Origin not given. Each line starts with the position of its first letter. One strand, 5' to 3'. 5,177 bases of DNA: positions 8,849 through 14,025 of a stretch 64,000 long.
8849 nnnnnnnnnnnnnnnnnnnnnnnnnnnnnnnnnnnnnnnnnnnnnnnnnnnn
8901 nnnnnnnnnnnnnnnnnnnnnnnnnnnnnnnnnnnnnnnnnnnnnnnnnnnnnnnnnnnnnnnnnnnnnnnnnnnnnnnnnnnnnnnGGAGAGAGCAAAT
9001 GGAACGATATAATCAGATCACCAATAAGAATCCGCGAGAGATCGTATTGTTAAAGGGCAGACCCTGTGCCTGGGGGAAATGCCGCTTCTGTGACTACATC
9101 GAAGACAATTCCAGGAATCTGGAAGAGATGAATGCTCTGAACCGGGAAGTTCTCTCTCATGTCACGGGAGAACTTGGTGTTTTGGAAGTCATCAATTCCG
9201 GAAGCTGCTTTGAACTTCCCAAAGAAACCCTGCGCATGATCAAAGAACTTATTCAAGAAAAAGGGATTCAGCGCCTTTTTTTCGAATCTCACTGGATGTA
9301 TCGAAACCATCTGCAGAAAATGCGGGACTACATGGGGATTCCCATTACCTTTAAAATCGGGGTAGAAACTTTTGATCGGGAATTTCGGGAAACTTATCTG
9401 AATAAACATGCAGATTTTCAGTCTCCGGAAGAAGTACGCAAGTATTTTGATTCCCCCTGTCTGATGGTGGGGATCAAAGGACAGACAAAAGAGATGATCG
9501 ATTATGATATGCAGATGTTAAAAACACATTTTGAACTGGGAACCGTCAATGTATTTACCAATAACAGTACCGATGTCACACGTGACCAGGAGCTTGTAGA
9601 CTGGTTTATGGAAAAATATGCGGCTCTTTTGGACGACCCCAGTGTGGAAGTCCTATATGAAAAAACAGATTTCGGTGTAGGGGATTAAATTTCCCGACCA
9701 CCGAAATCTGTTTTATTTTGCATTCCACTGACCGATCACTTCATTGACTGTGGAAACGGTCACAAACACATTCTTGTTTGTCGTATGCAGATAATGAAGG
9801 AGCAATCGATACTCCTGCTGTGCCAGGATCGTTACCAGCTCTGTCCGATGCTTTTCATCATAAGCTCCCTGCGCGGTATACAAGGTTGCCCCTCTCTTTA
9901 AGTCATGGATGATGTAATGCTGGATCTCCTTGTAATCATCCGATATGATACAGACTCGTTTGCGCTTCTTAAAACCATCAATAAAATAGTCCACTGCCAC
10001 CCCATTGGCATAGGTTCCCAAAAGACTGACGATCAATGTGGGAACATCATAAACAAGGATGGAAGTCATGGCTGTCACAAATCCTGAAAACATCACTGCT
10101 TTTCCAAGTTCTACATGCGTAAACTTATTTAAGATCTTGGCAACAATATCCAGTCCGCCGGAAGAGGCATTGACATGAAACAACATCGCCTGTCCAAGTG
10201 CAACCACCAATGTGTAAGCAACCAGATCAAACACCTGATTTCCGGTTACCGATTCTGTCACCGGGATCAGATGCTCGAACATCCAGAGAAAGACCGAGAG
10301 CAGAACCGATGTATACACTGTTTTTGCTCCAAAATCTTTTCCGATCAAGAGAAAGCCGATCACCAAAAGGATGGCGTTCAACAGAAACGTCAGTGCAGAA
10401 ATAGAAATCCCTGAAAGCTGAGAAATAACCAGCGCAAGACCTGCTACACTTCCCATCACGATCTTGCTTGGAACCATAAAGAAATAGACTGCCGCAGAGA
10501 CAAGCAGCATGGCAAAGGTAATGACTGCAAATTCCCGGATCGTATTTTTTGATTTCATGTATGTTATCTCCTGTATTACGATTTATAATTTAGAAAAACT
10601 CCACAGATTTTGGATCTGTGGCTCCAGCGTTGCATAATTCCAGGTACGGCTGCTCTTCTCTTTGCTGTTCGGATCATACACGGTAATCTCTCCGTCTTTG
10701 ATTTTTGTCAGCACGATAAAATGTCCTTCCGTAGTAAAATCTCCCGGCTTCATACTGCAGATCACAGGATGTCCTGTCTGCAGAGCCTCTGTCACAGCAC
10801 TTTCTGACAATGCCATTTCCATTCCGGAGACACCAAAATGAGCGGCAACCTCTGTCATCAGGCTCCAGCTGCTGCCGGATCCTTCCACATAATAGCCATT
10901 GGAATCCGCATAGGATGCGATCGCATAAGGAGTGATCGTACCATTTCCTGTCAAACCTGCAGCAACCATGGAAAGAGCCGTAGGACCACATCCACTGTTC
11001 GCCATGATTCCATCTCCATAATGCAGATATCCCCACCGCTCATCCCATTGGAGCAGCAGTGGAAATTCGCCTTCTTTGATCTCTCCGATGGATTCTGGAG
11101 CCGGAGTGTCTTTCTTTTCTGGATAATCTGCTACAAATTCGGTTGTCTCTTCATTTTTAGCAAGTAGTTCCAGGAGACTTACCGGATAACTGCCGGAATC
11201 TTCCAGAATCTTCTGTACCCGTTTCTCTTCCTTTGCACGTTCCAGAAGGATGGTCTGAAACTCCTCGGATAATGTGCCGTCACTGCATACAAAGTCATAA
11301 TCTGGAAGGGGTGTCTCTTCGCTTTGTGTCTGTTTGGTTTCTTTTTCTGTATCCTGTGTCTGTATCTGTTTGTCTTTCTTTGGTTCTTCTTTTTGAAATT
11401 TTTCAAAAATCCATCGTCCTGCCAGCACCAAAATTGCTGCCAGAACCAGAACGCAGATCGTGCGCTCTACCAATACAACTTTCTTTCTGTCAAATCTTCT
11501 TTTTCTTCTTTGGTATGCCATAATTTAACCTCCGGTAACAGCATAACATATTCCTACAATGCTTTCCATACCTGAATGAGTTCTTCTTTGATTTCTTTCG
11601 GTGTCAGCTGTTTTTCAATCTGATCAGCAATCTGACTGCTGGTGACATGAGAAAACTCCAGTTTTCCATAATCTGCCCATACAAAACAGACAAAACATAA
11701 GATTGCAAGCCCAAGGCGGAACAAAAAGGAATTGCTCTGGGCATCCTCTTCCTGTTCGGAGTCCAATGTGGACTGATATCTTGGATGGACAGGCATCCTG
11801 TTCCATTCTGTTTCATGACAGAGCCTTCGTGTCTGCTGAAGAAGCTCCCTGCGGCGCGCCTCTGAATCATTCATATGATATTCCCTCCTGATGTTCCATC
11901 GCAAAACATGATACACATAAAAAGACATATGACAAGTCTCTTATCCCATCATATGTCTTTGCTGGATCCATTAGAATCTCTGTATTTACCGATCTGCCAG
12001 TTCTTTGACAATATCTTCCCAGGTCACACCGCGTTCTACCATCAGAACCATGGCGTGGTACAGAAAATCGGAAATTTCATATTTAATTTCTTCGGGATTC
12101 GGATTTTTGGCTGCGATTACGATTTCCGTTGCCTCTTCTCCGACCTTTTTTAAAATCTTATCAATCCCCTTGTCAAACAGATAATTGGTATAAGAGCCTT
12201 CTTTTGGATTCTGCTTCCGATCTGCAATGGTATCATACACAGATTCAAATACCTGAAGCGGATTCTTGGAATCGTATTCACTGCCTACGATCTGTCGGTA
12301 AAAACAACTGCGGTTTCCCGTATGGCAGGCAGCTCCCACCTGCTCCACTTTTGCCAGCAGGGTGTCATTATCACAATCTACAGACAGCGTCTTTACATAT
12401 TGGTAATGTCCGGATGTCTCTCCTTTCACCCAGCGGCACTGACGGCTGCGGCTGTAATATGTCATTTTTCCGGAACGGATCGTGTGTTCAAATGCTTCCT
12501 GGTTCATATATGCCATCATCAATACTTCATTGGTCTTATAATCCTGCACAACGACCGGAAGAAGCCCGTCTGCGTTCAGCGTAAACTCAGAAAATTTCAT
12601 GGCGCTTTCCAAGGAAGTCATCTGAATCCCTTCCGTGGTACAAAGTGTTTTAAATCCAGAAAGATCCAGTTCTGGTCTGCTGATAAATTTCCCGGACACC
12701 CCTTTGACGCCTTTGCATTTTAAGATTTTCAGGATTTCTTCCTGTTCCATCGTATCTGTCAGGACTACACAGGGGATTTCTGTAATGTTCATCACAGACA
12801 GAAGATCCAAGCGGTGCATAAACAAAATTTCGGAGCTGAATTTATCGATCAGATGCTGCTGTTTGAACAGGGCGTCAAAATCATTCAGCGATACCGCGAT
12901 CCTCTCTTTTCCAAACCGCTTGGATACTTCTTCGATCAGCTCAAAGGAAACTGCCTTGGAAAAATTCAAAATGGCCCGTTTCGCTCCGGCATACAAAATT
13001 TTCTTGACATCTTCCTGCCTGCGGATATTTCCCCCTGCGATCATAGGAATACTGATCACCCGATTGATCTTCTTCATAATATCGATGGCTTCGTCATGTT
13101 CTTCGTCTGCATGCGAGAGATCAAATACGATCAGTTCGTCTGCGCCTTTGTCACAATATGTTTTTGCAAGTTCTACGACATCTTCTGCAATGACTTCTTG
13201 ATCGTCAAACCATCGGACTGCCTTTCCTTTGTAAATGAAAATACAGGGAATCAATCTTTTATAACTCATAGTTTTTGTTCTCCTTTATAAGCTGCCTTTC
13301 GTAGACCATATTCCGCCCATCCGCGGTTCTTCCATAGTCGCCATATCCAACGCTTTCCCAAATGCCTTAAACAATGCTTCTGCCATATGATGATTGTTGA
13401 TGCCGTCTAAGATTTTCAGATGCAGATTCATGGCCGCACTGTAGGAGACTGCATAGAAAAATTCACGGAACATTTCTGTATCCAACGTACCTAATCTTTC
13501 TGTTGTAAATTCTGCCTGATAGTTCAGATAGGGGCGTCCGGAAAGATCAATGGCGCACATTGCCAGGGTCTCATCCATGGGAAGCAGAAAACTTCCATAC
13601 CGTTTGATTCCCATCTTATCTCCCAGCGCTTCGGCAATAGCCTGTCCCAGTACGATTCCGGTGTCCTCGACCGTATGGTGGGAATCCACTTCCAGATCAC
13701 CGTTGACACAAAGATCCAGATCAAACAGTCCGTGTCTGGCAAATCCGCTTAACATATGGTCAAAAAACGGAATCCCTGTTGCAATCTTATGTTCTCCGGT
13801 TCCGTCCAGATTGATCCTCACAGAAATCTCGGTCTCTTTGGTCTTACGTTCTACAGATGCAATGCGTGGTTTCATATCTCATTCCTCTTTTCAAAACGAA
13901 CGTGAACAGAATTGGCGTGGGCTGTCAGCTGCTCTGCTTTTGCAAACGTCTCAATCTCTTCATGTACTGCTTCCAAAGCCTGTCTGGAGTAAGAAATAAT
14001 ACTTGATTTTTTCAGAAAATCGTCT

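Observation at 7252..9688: Putative preQ1-I riboswitch controlling a three-gene queuosine salvage operon (nucleoside hydrolase, ECF S component, CX4CX2C radical-SAM-like protein)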

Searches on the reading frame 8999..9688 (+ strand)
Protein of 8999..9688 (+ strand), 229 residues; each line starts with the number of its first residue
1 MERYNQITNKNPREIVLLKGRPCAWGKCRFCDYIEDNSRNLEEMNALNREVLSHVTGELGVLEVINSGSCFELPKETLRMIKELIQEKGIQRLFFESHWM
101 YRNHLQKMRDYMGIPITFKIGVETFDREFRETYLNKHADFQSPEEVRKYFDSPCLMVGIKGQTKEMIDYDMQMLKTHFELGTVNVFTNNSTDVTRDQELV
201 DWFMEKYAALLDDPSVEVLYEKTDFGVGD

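Call 4: search_protein_families(library=pfam, proteins=[window:8999-9688:+], max_evalue=0.01)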
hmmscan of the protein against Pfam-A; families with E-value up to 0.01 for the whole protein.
window:8999-9688:+ (229 aa): 1 family
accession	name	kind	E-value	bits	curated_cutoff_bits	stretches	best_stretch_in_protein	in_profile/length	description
PF04055.27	Radical_SAM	-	5e-06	27.2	29.5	1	25-172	9-164/166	Radical SAM superfamily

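Call 5: search_protein_families(library=ncbifam, proteins=[window:8999-9688:+], max_evalue=0.01)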
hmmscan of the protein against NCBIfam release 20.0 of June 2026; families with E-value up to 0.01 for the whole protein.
window:8999-9688:+ (229 aa): 1 family
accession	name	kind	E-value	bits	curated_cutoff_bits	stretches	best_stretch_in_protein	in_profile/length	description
TIGR01210.1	TIGR01210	equivalog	2.2e-13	50.1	212.15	1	15-142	17-156/313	archaeosine biosynthesis radical SAM protein RaSEA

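Call 8: find_homologous_proteins(query=window:8999-9688:+)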
Query window:8999-9688:+ (229 aa): 2983 proteins with E <= 0.001 among 3470 candidates; the best 120 are listed.
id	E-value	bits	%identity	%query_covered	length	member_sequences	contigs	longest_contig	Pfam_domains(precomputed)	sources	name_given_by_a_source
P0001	6.6e-163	557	90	100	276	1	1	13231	PF04055.28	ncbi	-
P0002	2.4e-153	526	100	100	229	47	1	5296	PF04055.28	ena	-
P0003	2.0e-150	517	97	100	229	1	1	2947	PF04055.28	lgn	-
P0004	2.4e-150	516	97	100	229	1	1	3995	PF04055.28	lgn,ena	-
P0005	1.1e-137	475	90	100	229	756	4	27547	PF04055.28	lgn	-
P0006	5.0e-134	463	87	100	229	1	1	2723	-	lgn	-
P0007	1.6e-133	461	86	100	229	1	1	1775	-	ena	-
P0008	4.8e-133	460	86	100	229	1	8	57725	PF04055.28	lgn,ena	-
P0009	1.1e-132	459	86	100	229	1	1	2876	-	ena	-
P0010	2.2e-132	458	86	100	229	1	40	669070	PF04055.28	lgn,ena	-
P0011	2.6e-132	457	86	100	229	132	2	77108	-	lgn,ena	-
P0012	3.1e-132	457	85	100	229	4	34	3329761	-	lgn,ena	-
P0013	3.9e-132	457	85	100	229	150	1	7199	PF04055.28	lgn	-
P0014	4.3e-132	457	85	100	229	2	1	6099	PF04055.28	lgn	-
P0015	4.9e-132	456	85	100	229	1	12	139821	-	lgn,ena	-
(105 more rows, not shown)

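Call 12: find_related_loci(query=window:8999-9688:+, collection=genome_contigs, flank=6000)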
Query window:8999-9688:+ (229 aa) in genome_contigs; peptide patterns used: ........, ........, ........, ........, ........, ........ (x = any residue, [..] = any of these).
289 stretches matched a pattern; 252 encode a relative of the query (tblastn E <= 1e-3); the best 80 are kept; 80 distinct loci.
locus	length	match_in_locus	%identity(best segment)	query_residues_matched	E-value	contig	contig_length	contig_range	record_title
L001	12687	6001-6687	86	1-229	3e-138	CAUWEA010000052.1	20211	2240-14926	MAG: uncultured Faecalimonas sp. isolate SRS17165165__bin22 genome assembly, contig: SRS17165165_NODE_959_length_20211_c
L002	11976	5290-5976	85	1-229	4e-136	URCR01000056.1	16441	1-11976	uncultured Lachnospiraceae bacterium isolate UMGS873 genome assembly, contig: NODE_800_length_16441_cov_5.287929, whole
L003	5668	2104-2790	85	1-229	3e-134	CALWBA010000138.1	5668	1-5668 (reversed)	MAG: uncultured Lachnospiraceae bacterium isolate E02__bin188 genome assembly, contig: E02__k127_1268746, whole genome s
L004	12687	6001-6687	84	1-229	1e-133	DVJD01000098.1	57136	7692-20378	MAG TPA_asm: Candidatus Fimimorpha excrementavium isolate CHK193-21555 CHK193__C246090_L57136_ERR3414588, whole genome s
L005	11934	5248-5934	84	1-229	7e-133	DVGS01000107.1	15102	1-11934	MAG TPA_asm: Candidatus Egerieimonas faecigallinarum isolate CHK180-10209 CHK180__C108212_L15102_ERR3414575, whole genom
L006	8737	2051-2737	83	1-229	3e-132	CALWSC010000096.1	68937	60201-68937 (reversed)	MAG: uncultured Lachnospiraceae bacterium isolate E0_LS__bin9 genome assembly, contig: E0_LS__k127_774397, whole genome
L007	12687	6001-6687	83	1-229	4e-131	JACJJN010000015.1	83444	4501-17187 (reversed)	Lacrimispora saccharolytica strain An817 An817_NODE_15_length_83444_cov_56.9778, whole genome shotgun sequence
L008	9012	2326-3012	83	1-229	4e-131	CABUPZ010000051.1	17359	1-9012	MAG TPA_asm: uncultured Fusicatenibacter sp. isolate MGYG-HGUT-04233 genome assembly, contig: GUT_GENOME260294_51, whole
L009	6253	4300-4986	83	1-229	2e-130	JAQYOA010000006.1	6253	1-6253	MAG: Lachnospiraceae bacterium isolate SUG1894 k141_3385939, whole genome shotgun sequence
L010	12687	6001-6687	80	1-229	5e-129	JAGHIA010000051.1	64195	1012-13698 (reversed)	MAG: Fusicatenibacter sp. isolate MAG.350 k127_293729, whole genome shotgun sequence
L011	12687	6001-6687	83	1-229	7e-129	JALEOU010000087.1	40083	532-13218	MAG: Fusicatenibacter sp. isolate SUG199 k141_1956696, whole genome shotgun sequence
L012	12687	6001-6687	80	1-229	3e-128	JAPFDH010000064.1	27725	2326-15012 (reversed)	MAG: Lachnospiraceae bacterium isolate bin_3_DannyCat k141_20762, whole genome shotgun sequence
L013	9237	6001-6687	79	1-229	5e-128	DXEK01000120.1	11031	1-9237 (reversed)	MAG TPA_asm: Candidatus Fusicatenibacter merdavium isolate CHK183-1962 CHK183__C234529_L11031_SAMEA5754827, whole genome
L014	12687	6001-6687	79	1-229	2e-127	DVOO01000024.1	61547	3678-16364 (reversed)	MAG TPA_asm: Candidatus Scatomonas pullistercoris isolate CHK188-20938 CHK188__C125878_L61547_ERR3414583, whole genome s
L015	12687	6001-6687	79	1-229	1e-127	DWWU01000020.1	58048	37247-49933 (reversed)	MAG TPA_asm: Candidatus Fusicatenibacter intestinigallinarum isolate CHK185-5351 CHK185__C119720_L58048_SAMEA5754829, wh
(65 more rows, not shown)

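Call 15: search_solved_structures(query=window:8999-9688:+, max_evalue=1, show_alignments=2)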
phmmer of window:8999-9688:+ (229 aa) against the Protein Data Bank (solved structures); distinct sequences matched with E-value up to 1: 2.
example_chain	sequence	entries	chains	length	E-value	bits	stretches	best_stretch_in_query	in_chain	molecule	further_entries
6p78_A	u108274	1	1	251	2.1e-76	259.7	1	1-229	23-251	Queuine lyase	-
1jjr_A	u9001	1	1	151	0.29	13.9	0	161-187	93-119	THYROID AUTOANTIGEN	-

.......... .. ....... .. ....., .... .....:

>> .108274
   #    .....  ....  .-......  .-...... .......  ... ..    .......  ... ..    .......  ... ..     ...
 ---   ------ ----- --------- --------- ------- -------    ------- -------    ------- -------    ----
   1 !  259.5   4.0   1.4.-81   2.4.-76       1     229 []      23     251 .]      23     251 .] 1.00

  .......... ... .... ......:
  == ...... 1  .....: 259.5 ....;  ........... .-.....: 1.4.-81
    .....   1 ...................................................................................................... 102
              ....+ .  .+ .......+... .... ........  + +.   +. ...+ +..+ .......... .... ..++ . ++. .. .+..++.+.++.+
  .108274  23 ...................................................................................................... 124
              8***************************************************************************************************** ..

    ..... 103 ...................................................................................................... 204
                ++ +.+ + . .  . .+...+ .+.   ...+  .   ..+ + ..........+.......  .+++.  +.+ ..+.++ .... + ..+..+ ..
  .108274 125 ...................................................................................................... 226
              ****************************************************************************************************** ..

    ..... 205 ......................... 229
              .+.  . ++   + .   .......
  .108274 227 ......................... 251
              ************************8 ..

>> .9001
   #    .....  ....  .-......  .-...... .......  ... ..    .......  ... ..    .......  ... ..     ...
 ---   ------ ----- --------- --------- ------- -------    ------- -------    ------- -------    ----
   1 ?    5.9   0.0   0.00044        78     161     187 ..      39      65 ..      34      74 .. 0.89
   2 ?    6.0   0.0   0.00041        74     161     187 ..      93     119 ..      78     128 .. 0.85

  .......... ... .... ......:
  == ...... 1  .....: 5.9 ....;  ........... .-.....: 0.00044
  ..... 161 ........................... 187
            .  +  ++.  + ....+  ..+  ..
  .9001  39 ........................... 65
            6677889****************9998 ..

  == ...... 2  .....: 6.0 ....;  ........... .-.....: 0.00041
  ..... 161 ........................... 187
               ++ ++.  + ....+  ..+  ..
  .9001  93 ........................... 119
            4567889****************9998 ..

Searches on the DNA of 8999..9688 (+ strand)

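Call 34: search_rna_families(sources=[L001, L004, L016, L020, L038, L062, L072, L081, L031, L012, L069], threshold=gathering)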
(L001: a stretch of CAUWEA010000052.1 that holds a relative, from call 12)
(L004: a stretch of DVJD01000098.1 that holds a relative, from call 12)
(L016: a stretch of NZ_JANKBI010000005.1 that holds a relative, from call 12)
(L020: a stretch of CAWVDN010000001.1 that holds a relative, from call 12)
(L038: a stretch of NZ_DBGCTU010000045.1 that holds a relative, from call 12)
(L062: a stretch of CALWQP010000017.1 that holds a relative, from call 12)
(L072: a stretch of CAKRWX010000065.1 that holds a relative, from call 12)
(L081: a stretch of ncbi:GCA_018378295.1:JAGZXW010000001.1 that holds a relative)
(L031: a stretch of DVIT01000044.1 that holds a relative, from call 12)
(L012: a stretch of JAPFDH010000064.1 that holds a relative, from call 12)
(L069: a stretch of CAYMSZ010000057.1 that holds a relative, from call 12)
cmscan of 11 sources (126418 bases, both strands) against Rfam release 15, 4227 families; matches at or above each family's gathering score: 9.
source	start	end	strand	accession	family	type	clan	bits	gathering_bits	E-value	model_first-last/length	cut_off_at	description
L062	4310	4354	+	RF00522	PreQ1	Cis-reg; riboswitch;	-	53.2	39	1.1e-07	1-45/45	no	PreQ1 (pre queuosine) riboswitch aptamer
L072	4114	4158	+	RF00522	PreQ1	Cis-reg; riboswitch;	-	51.2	39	3.6e-07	1-45/45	no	PreQ1 (pre queuosine) riboswitch aptamer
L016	4350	4394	+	RF00522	PreQ1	Cis-reg; riboswitch;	-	50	39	7.1e-07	1-45/45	no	PreQ1 (pre queuosine) riboswitch aptamer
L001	4313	4357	+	RF00522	PreQ1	Cis-reg; riboswitch;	-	48.9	39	1.4e-06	1-45/45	no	PreQ1 (pre queuosine) riboswitch aptamer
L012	4267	4311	+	RF00522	PreQ1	Cis-reg; riboswitch;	-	48.6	39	1.6e-06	1-45/45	no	PreQ1 (pre queuosine) riboswitch aptamer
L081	4400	4446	+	RF00522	PreQ1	Cis-reg; riboswitch;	-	47.1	39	3.8e-06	1-45/45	no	PreQ1 (pre queuosine) riboswitch aptamer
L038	4366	4410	+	RF00522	PreQ1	Cis-reg; riboswitch;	-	42.5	39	5.8e-05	1-45/45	no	PreQ1 (pre queuosine) riboswitch aptamer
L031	5314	5358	+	RF00522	PreQ1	Cis-reg; riboswitch;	-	39.4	39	0.00035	1-45/45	no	PreQ1 (pre queuosine) riboswitch aptamer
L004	4166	4210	+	RF00522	PreQ1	Cis-reg; riboswitch;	-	39.2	39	0.0004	1-45/45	no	PreQ1 (pre queuosine) riboswitch aptamer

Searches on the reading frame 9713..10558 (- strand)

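Call 4: search_protein_families(library=pfam, proteins=[window:9713-10558:-], max_evalue=0.01)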
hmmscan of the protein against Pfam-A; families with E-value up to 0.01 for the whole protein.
window:9713-10558:- (281 aa): 2 families
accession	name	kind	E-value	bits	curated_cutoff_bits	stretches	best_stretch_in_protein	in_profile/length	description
PF02588.21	YitT_membrane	-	8.6e-46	156.4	24.3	1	10-216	2-204/205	Uncharacterised 5xTM membrane BCR, YitT family COG1284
PF10035.14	DUF2179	-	8.8e-13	48.3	22.8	1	222-276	1-55/55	Uncharacterized protein conserved in bacteria (DUF2179)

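Call 5: search_protein_families(library=ncbifam, proteins=[window:9713-10558:-], max_evalue=0.01)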
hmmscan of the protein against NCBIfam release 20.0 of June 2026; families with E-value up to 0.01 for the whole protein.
window:9713-10558:- (281 aa): 0 families

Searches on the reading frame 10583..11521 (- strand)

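Call 38: search_protein_families(library=pfam, proteins=[window:10583-11521:-], max_evalue=0.0001)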
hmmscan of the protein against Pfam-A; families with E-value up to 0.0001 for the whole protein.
window:10583-11521:- (312 aa): 2 families
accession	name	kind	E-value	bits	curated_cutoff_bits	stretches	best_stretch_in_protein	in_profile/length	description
PF13529.12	Peptidase_C39_2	-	4.3e-16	60.2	24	1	152-285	2-143/143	Peptidase_C39 like family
PF03412.21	Peptidase_C39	-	3.8e-06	27.2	22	1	175-289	10-110/133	Peptidase C39 family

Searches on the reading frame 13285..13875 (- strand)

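Call 38: search_protein_families(library=pfam, proteins=[window:13285-13875:-], max_evalue=0.0001)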
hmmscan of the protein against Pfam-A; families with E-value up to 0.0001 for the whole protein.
window:13285-13875:- (196 aa): 1 family
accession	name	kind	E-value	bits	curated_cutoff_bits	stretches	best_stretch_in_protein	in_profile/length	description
PF00475.24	IGPD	-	6.5e-67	224.6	27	1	33-176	1-144/144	Imidazoleglycerol-phosphate dehydratase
